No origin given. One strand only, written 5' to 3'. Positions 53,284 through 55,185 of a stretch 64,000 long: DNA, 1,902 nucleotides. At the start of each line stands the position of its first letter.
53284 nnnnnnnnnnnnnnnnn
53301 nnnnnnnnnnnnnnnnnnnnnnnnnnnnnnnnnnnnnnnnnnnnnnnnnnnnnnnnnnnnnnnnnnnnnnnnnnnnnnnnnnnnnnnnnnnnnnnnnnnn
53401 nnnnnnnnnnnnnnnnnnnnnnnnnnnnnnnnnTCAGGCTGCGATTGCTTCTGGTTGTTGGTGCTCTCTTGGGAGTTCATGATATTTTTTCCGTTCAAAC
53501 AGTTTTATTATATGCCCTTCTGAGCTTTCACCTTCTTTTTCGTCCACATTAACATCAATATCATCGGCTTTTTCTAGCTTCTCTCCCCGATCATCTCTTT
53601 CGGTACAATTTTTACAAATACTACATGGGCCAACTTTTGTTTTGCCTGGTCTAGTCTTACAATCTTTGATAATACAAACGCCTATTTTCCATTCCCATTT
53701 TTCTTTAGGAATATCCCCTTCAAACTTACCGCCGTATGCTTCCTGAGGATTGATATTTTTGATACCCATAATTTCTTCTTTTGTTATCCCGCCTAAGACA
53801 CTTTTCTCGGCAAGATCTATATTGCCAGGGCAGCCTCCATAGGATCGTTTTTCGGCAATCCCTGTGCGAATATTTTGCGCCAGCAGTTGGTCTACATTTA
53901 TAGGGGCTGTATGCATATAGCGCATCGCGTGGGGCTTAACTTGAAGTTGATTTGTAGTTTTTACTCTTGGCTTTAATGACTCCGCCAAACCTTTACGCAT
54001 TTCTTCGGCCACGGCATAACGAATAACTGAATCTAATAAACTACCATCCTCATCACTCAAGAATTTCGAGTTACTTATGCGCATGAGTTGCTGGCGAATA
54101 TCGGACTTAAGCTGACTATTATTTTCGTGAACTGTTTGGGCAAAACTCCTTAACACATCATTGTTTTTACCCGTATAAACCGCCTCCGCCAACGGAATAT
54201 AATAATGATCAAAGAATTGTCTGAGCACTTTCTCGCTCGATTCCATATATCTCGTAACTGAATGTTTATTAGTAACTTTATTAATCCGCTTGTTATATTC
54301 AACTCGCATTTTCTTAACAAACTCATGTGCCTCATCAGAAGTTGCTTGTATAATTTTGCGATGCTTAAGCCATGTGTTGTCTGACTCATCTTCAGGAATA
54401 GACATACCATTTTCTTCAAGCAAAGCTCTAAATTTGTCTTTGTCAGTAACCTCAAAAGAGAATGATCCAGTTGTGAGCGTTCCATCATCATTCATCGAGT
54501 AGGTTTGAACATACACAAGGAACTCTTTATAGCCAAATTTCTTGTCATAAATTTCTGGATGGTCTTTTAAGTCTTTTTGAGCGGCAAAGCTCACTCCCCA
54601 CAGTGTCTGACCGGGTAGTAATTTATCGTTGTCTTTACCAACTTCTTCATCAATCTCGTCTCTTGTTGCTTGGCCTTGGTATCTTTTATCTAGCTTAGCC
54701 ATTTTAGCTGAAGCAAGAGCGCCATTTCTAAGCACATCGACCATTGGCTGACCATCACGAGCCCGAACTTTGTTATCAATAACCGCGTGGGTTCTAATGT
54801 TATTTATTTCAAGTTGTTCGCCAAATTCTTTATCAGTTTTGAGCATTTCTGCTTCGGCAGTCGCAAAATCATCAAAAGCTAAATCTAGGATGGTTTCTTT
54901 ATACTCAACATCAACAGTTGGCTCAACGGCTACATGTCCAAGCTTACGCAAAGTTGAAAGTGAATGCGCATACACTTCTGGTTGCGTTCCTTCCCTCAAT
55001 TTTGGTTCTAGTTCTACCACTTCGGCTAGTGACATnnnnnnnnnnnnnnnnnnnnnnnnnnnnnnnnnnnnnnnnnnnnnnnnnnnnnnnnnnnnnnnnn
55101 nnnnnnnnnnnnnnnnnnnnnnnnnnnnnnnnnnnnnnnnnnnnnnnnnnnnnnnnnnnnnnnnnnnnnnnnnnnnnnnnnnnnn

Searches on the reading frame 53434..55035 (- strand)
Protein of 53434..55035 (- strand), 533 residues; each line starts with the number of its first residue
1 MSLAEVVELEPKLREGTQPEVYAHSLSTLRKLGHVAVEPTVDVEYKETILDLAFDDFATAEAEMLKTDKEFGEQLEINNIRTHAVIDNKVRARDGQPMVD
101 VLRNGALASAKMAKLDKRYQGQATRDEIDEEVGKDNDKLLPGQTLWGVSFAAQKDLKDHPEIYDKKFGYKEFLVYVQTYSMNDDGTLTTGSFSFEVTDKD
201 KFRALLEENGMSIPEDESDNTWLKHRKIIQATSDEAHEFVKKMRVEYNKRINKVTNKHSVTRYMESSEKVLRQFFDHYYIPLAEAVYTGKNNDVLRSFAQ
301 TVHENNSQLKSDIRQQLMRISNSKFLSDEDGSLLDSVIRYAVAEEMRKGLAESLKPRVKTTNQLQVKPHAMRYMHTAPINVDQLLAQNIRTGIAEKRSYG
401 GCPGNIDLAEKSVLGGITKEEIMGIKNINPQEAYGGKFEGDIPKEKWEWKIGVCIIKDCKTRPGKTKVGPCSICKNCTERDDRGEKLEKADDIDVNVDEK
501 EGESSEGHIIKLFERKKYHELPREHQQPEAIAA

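Call 5: search_protein_families(library=pfam, proteins=[window:53434-55035:-], max_evalue=1)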
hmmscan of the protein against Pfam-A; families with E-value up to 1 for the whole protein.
window:53434-55035:- (533 aa): 1 family
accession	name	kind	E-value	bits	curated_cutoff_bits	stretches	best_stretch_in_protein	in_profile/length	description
PF06847.16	Arc_PepC_II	-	0.063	14.3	29.9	0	272-315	15-57/93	Archaeal Peptidase A24 C-terminus Type II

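Call 6: search_protein_families(library=ncbifam, proteins=[window:53434-55035:-], max_evalue=1)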
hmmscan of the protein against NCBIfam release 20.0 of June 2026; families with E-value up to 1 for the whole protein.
window:53434-55035:- (533 aa): 0 families

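Call 8: find_homologous_proteins(query=window:53434-55035:-)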
Query window:53434-55035:- (533 aa): 21 proteins with E <= 0.001 among 8000 candidates.
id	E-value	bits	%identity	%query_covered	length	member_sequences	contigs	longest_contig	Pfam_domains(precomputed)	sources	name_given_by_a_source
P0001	0.0e+0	1133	93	100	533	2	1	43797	-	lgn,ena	-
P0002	1.7e-148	514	49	99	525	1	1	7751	-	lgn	-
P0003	9.2e-131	455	46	99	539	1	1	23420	-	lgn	-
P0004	4.5e-129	450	45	99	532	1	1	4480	-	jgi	jgi:hypothetical protein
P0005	4.2e-126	440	46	94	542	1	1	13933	-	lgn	-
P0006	4.0e-119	417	45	89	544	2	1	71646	-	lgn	-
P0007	9.0e-116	406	45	79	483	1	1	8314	-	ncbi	-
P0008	9.4e-108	379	43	79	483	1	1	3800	-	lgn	-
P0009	2.3e-101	358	44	78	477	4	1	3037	-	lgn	-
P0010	1.0e-92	330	37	90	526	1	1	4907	-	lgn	-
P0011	1.4e-92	329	38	85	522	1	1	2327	-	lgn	-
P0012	8.3e-91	324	40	78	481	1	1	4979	-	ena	-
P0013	1.2e-85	307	39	82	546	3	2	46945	-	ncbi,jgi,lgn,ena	-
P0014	5.1e-79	285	35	96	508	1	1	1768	-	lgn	-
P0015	3.7e-78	282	38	78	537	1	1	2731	-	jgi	jgi:ribosomal protein L37AE/L43A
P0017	1.1e-75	274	37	86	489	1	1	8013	-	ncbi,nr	ncbi:MAG TPA: hypothetical protein VM124_02120 [Candidatus Limnocylindrales bacterium]|nr:hypothetic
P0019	8.8e-66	241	32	88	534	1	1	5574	-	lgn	-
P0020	3.2e-60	223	31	88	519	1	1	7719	-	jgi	jgi:hypothetical protein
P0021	5.8e-60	222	34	78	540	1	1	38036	-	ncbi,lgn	-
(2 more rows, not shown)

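Call 11: find_encoding_contigs(protein=P0001, flank=6000, max_places=3)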
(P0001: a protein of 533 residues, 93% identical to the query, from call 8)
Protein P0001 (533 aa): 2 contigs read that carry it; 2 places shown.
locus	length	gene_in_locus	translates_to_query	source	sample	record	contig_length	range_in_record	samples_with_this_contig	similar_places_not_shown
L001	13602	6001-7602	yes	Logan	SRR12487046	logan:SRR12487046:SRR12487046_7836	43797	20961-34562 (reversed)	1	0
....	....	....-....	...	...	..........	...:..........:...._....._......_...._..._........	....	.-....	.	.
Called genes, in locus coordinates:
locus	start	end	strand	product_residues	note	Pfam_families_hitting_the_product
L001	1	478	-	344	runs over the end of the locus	PF01073:3Beta_HSD, PF01370:Epimerase, PF02719:Polysacc_synt_2, PF04321:RmlD_sub_bind, PF08659:KR (weak), PF16363:GDP_Man_Dehyd, PF07993:NAD_binding_4 (faint)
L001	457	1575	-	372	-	PF20706:GT4-conflict, PF00534:Glycos_transf_1, PF13692:Glyco_trans_1_4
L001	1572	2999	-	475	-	PF13727:CoA_binding_3, PF02397:Bac_transf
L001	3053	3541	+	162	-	PF04138:GtrA_DPMS_TM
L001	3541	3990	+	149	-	PF01726:LexA_DNA_bind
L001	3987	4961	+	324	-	PF00149:Metallophos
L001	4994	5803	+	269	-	PF02673:BacA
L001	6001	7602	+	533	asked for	-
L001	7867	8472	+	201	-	PF01467:CTP_transf_like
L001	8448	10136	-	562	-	PF00999:Na_H_Exchanger, PF02254:TrkA_N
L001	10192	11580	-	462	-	PF01566:Nramp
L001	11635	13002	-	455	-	PF01566:Nramp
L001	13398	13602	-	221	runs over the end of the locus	PF13462:Thioredoxin_4, PF01323:DSBA, PF13743:Thioredoxin_5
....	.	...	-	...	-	?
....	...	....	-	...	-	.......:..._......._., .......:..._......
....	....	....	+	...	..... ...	-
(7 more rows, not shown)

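Call 12: find_encoding_contigs(protein=P0003, flank=5000, max_places=2)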
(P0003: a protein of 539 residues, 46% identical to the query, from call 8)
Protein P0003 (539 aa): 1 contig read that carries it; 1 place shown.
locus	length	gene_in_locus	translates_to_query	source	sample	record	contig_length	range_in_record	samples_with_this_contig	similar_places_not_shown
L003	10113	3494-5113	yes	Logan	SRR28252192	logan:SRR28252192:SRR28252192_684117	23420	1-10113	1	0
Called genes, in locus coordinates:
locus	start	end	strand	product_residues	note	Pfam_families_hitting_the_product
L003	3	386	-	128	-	?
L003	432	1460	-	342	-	PF00535:Glycos_transf_2, PF13641:Glyco_tranf_2_3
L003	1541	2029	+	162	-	PF04138:GtrA_DPMS_TM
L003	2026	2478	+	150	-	PF01726:LexA_DNA_bind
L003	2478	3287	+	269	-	PF02673:BacA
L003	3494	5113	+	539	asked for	-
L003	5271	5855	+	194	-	PF01467:CTP_transf_like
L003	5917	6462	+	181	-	PF04120:Iron_permease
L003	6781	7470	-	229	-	PF13462:Thioredoxin_4, PF01323:DSBA, PF13743:Thioredoxin_5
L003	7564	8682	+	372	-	PF00571:CBS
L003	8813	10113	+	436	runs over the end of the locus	PF01336:tRNA_anti-codon, PF00152:tRNA-synt_2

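Call 13: find_encoding_contigs(protein=P0006, flank=5000, max_places=2)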
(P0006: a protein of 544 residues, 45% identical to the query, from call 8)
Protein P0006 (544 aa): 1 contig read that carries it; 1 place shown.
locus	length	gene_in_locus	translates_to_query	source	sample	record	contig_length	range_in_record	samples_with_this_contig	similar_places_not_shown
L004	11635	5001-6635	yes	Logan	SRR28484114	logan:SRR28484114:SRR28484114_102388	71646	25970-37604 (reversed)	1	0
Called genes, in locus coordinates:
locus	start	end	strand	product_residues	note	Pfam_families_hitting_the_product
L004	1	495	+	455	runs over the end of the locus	PF04932:Wzy_C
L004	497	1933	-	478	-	PF13727:CoA_binding_3, PF02397:Bac_transf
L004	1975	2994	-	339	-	PF00535:Glycos_transf_2, PF13641:Glyco_tranf_2_3, PF13632:Glyco_trans_2_3 (faint)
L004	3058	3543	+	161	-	PF04138:GtrA_DPMS_TM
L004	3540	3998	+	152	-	PF01726:LexA_DNA_bind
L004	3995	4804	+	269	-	PF02673:BacA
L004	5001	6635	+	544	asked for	-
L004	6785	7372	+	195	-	PF01467:CTP_transf_like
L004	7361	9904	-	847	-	PF00690:Cation_ATPase_N, PF00122:E1-E2_ATPase, PF00702:Hydrolase, PF13246:Cation_ATPase, PF08282:Hydrolase_3 (faint), PF00689:Cation_ATPase_C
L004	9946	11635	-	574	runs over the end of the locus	PF00999:Na_H_Exchanger, PF02254:TrkA_N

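Call 14: find_encoding_contigs(protein=P0013, flank=5000, max_places=2)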
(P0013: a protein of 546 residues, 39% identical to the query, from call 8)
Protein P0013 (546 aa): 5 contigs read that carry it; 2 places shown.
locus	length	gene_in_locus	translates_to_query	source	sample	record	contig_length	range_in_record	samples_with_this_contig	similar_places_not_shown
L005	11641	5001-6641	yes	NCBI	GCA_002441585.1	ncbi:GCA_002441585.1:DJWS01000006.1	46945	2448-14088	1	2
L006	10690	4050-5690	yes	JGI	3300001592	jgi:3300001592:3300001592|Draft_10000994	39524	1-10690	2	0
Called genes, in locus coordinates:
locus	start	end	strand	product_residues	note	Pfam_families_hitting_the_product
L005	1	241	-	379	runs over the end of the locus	PF13439:Glyco_transf_4, PF00534:Glycos_transf_1, PF13692:Glyco_trans_1_4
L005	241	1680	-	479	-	PF13727:CoA_binding_3, PF02397:Bac_transf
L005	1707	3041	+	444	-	PF04932:Wzy_C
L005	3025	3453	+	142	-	PF04138:GtrA_DPMS_TM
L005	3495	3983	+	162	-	PF01726:LexA_DNA_bind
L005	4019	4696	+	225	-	-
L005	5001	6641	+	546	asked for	-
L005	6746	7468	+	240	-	PF01467:CTP_transf_like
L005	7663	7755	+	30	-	-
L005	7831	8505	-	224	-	PF13462:Thioredoxin_4, PF01323:DSBA (weak)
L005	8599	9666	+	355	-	PF00571:CBS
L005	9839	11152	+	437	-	PF01336:tRNA_anti-codon, PF00152:tRNA-synt_2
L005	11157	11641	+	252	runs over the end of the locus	PF00702:Hydrolase (faint), PF05116:S6PP (faint), PF08282:Hydrolase_3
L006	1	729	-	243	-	?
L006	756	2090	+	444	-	-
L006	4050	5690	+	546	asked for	-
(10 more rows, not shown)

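Call 15: find_encoding_contigs(protein=P0021, flank=5000, max_places=2)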
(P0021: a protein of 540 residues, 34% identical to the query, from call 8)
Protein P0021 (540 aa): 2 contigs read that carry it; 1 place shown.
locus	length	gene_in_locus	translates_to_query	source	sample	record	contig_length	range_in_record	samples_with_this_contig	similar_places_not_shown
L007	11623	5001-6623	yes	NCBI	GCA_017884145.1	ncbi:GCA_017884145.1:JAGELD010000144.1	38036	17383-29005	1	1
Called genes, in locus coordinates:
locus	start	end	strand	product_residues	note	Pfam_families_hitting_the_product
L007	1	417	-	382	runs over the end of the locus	PF13439:Glyco_transf_4, PF20706:GT4-conflict (weak), PF00534:Glycos_transf_1, PF13692:Glyco_trans_1_4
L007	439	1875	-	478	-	PF13727:CoA_binding_3 (weak), PF02397:Bac_transf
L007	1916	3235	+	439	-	PF04932:Wzy_C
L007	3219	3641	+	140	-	PF04138:GtrA_DPMS_TM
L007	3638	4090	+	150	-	PF01726:LexA_DNA_bind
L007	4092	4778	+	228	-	-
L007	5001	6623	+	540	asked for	-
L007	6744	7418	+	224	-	PF01467:CTP_transf_like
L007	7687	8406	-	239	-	PF13462:Thioredoxin_4, PF01323:DSBA, PF13743:Thioredoxin_5 (weak)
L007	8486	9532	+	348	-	PF00571:CBS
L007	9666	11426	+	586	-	PF01336:tRNA_anti-codon, PF00152:tRNA-synt_2, PF02938:GAD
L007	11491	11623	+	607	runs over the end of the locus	PF13620:CarboxypepD_reg, PF13715:CarbopepD_reg_2 (faint)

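Call 16: find_encoding_contigs(protein=P0002, flank=4000, max_places=1)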
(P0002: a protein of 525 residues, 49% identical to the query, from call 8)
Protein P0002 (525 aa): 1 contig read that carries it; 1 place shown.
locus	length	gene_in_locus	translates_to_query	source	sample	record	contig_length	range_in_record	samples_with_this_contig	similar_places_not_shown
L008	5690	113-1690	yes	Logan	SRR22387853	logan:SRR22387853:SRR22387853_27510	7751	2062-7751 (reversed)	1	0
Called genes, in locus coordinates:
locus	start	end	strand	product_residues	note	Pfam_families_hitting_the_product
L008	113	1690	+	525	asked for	-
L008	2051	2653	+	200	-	PF01467:CTP_transf_like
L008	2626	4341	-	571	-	PF00999:Na_H_Exchanger, PF02254:TrkA_N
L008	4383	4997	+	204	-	PF06210:DUF1003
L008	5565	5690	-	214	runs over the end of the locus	PF13462:Thioredoxin_4, PF01323:DSBA, PF13743:Thioredoxin_5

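Call 17: find_encoding_contigs(protein=P0005, flank=4000, max_places=1)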
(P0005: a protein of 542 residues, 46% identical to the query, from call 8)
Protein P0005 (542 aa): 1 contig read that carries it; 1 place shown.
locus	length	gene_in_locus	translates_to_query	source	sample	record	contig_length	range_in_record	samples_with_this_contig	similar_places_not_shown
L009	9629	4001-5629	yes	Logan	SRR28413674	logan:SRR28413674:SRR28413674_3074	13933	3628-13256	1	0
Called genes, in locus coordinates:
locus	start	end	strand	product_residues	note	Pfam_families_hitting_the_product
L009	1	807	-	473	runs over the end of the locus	PF13727:CoA_binding_3, PF02397:Bac_transf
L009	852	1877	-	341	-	PF00535:Glycos_transf_2, PF13641:Glyco_tranf_2_3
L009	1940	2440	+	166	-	PF04138:GtrA_DPMS_TM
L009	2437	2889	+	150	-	PF01726:LexA_DNA_bind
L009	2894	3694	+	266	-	PF02673:BacA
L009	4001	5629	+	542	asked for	-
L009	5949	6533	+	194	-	PF01467:CTP_transf_like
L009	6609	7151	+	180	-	PF04120:Iron_permease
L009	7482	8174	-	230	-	PF13462:Thioredoxin_4, PF01323:DSBA, PF13743:Thioredoxin_5 (weak)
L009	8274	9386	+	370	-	PF00571:CBS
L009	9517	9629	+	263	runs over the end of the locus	?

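Call 18: find_encoding_contigs(protein=P0017, flank=4000, max_places=1)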
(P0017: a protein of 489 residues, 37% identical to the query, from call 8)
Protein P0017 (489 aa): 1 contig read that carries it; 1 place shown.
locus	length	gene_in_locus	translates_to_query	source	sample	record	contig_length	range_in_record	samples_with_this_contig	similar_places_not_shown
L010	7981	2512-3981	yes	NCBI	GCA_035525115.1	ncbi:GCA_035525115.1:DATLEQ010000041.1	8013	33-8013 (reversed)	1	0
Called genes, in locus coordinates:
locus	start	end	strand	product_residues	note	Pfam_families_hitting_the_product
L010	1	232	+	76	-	?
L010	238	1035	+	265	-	PF02673:BacA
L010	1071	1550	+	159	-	-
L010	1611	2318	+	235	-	-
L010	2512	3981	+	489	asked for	-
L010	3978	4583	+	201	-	PF01467:CTP_transf_like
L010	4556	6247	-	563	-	PF00999:Na_H_Exchanger, PF02254:TrkA_N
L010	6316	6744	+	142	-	PF04120:Iron_permease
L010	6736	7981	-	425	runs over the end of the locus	PF01566:Nramp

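Call 19: find_encoding_contigs(protein=P0020, flank=4000, max_places=1)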
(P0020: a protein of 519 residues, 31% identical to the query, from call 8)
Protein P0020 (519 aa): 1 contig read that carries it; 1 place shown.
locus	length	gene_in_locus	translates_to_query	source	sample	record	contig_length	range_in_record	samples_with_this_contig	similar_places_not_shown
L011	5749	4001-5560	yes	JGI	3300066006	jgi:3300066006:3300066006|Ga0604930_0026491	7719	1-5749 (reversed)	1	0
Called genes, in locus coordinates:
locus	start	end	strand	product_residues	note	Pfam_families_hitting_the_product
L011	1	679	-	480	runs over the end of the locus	PF13727:CoA_binding_3, PF02397:Bac_transf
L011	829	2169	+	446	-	PF04932:Wzy_C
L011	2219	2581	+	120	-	PF04138:GtrA_DPMS_TM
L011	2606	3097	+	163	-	PF01726:LexA_DNA_bind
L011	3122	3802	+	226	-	-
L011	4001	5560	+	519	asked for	-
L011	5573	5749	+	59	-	?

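Call 20: find_encoding_contigs(protein=P0019, flank=4000, max_places=1)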
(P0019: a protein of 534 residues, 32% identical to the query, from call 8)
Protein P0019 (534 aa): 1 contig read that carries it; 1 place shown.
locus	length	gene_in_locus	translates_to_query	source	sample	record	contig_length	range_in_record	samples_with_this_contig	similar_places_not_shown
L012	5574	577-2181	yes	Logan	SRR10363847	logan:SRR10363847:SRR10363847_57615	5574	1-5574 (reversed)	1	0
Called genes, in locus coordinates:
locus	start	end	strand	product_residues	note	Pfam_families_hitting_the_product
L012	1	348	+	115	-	?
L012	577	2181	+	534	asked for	-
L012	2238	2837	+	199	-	-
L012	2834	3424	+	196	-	PF01467:CTP_transf_like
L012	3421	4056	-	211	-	PF13462:Thioredoxin_4, PF01323:DSBA, PF13743:Thioredoxin_5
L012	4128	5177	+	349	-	PF00571:CBS (faint)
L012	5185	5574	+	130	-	?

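Call 21: find_encoding_contigs(protein=P0007, flank=4000, max_places=1)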
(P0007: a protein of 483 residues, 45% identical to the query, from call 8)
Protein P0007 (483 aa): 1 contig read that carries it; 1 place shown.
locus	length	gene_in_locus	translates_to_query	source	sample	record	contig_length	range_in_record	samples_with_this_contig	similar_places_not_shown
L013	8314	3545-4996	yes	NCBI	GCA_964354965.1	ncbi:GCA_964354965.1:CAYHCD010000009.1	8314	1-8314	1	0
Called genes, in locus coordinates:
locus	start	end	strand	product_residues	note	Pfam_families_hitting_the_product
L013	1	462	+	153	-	?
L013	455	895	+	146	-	PF04138:GtrA_DPMS_TM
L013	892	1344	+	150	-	PF01726:LexA_DNA_bind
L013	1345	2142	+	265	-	PF02673:BacA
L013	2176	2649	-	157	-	-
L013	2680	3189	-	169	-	-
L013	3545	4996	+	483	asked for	-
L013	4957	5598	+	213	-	PF01467:CTP_transf_like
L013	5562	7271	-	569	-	PF00999:Na_H_Exchanger, PF02254:TrkA_N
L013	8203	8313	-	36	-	?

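Call 30: search_solved_structures(query=A1, max_evalue=10)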
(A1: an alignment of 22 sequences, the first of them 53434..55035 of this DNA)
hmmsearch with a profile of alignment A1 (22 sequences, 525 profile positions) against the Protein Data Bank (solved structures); distinct sequences matched with E-value up to 10: 4.
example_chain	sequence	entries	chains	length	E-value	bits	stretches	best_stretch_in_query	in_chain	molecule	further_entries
6tjl_A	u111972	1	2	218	0.76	11.7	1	13-70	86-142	Alr0975 protein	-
6th5_A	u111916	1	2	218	0.77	11.7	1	13-70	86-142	Alr0975 protein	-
6tho_A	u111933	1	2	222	0.8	11.6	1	13-70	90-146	Alr0975 protein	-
2btw_A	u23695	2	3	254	1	11.3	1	14-70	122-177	ALR0975 PROTEIN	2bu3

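Call 37: predict_structure(alignment_id=A1)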
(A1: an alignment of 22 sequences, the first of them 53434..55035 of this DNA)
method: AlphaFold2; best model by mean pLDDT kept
length: 533 residues; sequences in the alignment: 22
mean_pLDDT: 77.3   pTM: 0.69
mean pLDDT of the five models: 77.3, 74.2, 73.5, 73.0, 72.3
residues with pLDDT >= 90: 254; 70-90: 146; 50-70: 19; < 50: 114
segments of 3 or more residues with pLDDT < 50: 1-19, 358-377, 412-447, 496-533
pLDDT, mean of each block of 10 residues (from residue 1): 28 39 71 88 88 91 91 90 93 88 88 92 94 97 97 91 85 95 96 94 97 95 97 97 96 89 92 94 94 96 87 92 92 93 92 64 36 48 91 87 78 36 34 29 48 82 76 83 78 49 29 28 32 28
secondary structure, 60 per line:
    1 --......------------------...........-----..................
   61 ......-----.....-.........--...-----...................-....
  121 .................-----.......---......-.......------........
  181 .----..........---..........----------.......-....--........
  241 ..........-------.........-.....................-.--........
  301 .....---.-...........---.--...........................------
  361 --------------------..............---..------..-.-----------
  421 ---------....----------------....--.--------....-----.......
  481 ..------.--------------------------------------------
elements in order: H3-8 H27-37 H43-66 E78-86 E89-91 H98-115 H117-137 E143-149 H153-158 H160-166 E173-181 E186-195 H199-208 H219-225 E227-230 H233-250 H260-266 H268-288 H293-305 H311-321 H328-354 H381-394 H430-433 E450-453 E465-468 H475-482

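Call 39: search_protein_representatives(alignment_id=A1)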
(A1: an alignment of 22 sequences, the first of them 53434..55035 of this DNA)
Query: 22 sequences, 525 profile positions. Proteins with E-value up to 0.001 (for the whole library): 372; up to 1e-10: 244; up to 1e-30: 211. The best 150 are listed.
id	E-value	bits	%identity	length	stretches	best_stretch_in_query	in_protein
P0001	9.7e-210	714.2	-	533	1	5-524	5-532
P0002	5.5e-201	685.4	-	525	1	1-521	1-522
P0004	5.6e-201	685.3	-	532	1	1-523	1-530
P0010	1.7e-199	680.4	-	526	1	15-522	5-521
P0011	1.6e-195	667.3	-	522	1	1-514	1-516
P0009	5.0e-192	655.8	-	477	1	1-470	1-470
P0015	2.1e-190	650.4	-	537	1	1-515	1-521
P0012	8.6e-190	648.4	-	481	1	1-474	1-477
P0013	3.7e-181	619.9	-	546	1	9-524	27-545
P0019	1.3e-179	614.8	-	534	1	1-509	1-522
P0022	1.7e-178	611.1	-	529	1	1-497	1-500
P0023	9.7e-176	602.1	-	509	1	18-498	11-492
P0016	2.9e-175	600.5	-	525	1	1-511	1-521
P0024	6.1e-175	599.4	-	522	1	1-499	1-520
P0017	2.1e-173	594.4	-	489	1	14-467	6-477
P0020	1.6e-170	584.8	-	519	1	1-487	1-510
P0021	7.1e-166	569.5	-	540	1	1-499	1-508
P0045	6.6e-146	503.6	-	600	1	9-517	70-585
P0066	1.2e-122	426.9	-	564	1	7-514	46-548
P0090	1.5e-107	377.0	-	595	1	15-496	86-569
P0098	1.1e-104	367.6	-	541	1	16-416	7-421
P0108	6.6e-101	355.1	-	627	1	8-488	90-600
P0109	8.3e-101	354.8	-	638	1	8-483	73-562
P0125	1.7e-94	334.0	-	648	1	9-513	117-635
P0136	5.2e-90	319.2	-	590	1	15-499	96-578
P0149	1.4e-80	288.1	-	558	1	15-453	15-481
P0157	5.7e-78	279.4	-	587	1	15-508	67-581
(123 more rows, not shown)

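Call 41: search_protein_families(library=pfam, proteins=[P0045, P0066, P0090, P0108, P0109, P0125, P0136, P0157, P0149, P0098], max_evalue=0.01)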
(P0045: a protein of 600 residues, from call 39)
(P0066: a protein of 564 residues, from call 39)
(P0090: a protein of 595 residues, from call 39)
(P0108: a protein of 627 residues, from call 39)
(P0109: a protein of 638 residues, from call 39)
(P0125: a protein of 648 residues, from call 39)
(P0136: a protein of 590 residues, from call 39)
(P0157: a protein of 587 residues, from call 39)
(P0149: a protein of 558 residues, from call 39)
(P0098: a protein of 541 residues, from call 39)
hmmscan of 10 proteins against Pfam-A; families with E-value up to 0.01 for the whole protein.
P0045 (600 aa): 0 families

P0066 (564 aa): 0 families

P0090 (595 aa): 0 families

P0108 (627 aa): 0 families

P0109 (638 aa): 0 families

P0125 (648 aa): 1 family
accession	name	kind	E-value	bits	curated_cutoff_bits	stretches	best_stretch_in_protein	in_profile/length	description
PF10497.14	zf-4CXXC_R1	-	0.001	19.6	22.7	1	554-593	36-72/99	Zinc-finger domain of monoamine-oxidase A repressor R1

P0136 (590 aa): 1 family
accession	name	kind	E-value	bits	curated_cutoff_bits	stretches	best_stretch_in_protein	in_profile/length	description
PF06816.18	NOD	-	0.0045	16.8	20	1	225-255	3-32/56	NOTCH protein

P0157 (587 aa): 0 families

P0149 (558 aa): 0 families

P0098 (541 aa): 0 families

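Call 42: search_protein_families(library=phrogs, proteins=[window:53434-55035:-, P0013, P0021, P0109, P0125], max_evalue=0.01)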
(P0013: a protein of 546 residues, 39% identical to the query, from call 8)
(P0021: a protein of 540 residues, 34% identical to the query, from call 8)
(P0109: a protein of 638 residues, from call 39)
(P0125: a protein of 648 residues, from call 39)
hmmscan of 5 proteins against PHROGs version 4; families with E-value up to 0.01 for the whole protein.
window:53434-55035:- (533 aa): 0 families

P0013 (546 aa): 0 families

P0021 (540 aa): 0 families

P0109 (638 aa): 0 families

P0125 (648 aa): 0 families
